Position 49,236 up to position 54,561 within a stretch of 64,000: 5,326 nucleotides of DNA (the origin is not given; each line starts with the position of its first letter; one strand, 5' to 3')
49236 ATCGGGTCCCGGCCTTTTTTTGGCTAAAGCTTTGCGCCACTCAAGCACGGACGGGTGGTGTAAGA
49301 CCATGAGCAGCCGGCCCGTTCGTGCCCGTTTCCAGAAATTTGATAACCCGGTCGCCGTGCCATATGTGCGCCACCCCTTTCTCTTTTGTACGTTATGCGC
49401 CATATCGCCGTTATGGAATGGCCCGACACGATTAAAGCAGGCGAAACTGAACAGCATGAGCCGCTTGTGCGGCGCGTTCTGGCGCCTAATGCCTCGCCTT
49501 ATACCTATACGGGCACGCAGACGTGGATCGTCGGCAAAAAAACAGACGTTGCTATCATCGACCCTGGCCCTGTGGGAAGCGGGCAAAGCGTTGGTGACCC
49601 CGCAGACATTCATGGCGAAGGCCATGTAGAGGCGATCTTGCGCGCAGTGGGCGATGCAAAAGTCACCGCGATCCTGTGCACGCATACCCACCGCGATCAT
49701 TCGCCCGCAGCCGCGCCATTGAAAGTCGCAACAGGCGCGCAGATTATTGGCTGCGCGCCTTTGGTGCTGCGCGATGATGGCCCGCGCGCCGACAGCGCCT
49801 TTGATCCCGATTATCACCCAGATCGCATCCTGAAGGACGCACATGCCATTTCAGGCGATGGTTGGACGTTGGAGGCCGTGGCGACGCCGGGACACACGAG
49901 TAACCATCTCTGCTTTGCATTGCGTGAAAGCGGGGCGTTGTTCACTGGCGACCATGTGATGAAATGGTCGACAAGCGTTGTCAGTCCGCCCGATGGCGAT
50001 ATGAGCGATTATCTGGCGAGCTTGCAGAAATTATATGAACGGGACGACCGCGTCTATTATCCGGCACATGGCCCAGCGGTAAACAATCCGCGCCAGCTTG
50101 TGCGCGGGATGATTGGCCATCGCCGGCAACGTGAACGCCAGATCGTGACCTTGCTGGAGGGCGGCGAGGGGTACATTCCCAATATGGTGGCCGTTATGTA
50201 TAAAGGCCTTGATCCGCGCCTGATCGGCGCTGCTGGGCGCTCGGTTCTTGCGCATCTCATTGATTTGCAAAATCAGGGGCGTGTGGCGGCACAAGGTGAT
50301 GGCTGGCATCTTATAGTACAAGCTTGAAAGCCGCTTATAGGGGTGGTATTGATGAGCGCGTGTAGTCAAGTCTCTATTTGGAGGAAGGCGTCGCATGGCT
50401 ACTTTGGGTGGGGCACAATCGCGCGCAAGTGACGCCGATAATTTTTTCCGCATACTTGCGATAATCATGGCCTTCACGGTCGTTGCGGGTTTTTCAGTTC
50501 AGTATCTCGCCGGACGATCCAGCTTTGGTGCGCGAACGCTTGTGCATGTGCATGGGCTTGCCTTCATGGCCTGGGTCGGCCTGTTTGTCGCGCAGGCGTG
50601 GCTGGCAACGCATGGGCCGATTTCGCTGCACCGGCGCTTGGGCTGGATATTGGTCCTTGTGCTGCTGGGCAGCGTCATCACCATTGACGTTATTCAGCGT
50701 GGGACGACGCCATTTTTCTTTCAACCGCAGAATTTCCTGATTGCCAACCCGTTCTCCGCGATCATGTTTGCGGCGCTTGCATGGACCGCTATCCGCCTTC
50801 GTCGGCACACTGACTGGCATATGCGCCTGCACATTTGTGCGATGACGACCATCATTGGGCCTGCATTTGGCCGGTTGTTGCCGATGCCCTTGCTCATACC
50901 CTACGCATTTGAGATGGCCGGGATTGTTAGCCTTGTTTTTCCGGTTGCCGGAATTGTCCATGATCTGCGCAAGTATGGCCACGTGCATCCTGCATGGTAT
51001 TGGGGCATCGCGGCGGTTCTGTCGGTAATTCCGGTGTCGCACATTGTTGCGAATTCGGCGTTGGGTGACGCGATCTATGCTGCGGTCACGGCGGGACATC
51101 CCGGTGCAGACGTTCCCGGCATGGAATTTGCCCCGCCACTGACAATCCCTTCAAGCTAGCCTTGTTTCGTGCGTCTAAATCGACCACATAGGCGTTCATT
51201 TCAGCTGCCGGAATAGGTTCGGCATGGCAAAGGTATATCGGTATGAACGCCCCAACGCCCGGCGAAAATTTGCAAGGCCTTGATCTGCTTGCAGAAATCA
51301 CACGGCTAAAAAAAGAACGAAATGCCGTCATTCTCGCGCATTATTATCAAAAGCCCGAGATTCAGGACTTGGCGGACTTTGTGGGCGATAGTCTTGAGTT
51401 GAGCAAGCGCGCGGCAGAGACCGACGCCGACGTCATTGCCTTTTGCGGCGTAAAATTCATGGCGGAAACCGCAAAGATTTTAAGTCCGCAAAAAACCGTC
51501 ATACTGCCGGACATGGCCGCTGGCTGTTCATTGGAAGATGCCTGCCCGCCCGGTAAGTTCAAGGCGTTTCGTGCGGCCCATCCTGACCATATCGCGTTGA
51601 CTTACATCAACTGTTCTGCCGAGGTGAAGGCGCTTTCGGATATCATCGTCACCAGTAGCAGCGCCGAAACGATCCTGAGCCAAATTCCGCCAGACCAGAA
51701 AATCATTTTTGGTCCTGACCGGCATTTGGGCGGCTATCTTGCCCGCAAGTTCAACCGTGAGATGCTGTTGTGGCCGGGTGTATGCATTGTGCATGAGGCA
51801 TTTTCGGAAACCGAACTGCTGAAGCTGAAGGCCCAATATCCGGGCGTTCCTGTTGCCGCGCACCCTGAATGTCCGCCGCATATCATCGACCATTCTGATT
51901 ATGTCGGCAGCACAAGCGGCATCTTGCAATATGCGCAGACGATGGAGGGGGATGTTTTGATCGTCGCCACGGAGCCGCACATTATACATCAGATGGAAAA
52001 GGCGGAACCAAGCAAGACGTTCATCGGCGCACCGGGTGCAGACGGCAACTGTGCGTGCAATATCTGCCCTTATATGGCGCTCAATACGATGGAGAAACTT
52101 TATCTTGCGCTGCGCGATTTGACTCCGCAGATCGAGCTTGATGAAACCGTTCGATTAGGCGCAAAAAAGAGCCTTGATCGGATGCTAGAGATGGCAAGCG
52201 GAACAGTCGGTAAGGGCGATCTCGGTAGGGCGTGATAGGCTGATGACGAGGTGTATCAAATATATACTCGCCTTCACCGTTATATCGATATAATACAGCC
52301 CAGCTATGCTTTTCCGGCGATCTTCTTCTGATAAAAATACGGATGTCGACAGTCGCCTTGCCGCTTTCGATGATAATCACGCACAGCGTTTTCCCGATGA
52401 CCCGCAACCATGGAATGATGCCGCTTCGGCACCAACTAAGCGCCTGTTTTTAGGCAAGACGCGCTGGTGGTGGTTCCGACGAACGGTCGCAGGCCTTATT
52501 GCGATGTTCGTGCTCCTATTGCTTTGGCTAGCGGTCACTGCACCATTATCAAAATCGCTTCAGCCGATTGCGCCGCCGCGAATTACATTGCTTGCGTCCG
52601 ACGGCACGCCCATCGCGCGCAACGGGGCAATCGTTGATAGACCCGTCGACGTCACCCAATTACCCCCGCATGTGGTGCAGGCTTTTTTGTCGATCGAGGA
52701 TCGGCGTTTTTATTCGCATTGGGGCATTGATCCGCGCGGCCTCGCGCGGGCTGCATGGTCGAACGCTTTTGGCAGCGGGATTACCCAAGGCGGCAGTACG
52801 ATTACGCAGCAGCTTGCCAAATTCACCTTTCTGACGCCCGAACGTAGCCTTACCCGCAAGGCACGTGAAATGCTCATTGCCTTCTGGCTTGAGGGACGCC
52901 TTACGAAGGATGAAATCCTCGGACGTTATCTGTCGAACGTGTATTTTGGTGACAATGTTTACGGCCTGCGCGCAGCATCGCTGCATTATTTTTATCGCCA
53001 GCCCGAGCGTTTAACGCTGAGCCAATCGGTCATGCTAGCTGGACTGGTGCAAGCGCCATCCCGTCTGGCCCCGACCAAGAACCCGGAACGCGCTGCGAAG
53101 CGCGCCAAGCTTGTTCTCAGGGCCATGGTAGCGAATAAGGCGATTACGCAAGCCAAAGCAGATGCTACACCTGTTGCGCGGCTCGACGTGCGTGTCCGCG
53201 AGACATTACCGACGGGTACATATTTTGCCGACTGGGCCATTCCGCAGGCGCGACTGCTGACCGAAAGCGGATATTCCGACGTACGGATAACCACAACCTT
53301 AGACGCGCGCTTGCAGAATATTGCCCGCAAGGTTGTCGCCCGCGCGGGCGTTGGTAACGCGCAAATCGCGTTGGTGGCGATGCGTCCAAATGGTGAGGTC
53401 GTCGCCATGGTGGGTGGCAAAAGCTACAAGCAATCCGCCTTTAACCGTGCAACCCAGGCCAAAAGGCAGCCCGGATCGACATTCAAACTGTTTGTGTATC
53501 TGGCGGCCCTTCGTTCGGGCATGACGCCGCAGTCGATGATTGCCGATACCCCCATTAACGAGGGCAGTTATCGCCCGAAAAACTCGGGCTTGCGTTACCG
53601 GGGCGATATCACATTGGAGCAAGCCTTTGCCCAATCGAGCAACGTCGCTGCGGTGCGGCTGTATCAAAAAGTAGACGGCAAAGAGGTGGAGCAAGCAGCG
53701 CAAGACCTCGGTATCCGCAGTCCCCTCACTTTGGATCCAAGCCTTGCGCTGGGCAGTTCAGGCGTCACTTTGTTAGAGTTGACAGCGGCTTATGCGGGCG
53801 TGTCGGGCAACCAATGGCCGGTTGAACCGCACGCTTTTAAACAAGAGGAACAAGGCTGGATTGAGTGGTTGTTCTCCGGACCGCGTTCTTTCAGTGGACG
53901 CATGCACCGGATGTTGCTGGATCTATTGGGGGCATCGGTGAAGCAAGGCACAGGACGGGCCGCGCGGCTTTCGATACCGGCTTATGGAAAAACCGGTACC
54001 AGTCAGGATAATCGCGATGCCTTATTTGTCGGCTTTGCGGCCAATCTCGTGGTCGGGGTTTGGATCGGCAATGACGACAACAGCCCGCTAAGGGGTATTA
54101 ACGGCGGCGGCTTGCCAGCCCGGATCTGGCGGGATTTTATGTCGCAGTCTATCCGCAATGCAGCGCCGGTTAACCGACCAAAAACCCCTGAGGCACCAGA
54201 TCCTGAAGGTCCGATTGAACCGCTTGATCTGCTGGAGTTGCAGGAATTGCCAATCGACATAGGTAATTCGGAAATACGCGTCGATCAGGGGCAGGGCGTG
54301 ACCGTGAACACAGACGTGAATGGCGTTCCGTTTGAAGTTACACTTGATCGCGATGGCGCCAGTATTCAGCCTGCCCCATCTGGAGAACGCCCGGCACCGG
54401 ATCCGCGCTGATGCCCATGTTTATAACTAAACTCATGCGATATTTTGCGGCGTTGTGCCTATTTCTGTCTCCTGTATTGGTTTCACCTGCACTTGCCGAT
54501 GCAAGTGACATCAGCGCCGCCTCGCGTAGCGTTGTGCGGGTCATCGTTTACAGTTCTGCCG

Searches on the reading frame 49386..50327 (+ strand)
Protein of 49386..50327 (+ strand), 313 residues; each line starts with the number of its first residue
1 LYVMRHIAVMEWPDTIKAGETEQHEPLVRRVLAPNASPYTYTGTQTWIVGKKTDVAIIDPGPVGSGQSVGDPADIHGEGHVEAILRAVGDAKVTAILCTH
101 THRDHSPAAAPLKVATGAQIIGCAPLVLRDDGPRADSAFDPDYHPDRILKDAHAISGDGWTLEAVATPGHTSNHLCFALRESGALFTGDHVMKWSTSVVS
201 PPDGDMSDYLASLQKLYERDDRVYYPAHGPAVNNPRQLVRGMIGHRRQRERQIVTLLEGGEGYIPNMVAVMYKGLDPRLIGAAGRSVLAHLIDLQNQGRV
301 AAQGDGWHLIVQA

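Call 15: search_protein_families(library=pfam, proteins=[window:49386-50327:+])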
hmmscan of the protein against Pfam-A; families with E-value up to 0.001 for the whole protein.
window:49386-50327:+ (313 aa): 2 families
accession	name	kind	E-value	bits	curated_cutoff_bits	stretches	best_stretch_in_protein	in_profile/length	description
PF00753.33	Lactamase_B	-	1e-19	71.7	22.7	1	44-228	6-196/196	Metallo-beta-lactamase superfamily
PF17778.7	BLACT_WH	-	1.3e-12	47.9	22.8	1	265-307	3-46/46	Beta-lactamase associated winged helix domain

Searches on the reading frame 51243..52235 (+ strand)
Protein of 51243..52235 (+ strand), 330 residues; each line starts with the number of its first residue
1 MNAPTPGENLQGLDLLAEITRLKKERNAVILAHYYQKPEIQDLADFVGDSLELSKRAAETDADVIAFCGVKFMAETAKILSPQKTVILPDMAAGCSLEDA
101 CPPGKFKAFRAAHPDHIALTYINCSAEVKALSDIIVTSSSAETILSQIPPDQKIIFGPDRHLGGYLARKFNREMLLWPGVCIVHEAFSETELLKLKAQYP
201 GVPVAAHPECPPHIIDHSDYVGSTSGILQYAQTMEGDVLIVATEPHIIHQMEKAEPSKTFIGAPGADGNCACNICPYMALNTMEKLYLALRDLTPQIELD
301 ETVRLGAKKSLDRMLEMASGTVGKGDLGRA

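Call 15: search_protein_families(library=pfam, proteins=[window:51243-52235:+])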
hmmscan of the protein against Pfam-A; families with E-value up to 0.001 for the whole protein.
window:51243-52235:+ (330 aa): 1 family
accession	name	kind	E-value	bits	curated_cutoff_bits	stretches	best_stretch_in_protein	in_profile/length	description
PF02445.21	NadA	-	2.9e-117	391.4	27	1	18-316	2-295/295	Quinolinate synthetase A protein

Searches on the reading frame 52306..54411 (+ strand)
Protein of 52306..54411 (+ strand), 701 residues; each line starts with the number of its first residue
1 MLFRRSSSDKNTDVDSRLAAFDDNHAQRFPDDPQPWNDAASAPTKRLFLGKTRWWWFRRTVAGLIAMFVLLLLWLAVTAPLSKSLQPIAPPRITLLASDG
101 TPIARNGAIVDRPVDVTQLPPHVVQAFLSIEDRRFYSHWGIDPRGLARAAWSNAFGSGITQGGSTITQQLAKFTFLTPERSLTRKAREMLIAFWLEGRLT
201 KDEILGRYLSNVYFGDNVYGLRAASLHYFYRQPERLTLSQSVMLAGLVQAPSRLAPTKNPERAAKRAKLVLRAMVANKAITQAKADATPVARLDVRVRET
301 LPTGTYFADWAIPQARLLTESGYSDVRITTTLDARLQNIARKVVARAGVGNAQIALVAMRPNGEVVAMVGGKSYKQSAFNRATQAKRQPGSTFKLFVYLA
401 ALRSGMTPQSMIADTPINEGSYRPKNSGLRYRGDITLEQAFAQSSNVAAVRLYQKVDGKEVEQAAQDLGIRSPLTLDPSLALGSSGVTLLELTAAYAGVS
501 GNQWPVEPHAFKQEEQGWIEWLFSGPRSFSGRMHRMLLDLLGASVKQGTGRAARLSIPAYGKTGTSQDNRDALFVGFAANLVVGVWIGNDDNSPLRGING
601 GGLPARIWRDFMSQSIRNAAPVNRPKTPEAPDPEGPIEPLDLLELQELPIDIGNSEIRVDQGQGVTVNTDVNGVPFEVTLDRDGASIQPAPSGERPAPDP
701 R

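Call 15: search_protein_families(library=pfam, proteins=[window:52306-54411:+])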
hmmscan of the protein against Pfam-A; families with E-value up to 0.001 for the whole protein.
window:52306-54411:+ (701 aa): 2 families
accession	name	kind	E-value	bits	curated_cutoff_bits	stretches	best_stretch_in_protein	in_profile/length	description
PF00912.28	Transgly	-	8.5e-63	211.4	27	1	110-274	13-177/178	Transglycosylase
PF00905.27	Transpeptidase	-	5.7e-25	88.6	22.1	1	356-587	3-278/299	Penicillin binding protein transpeptidase domain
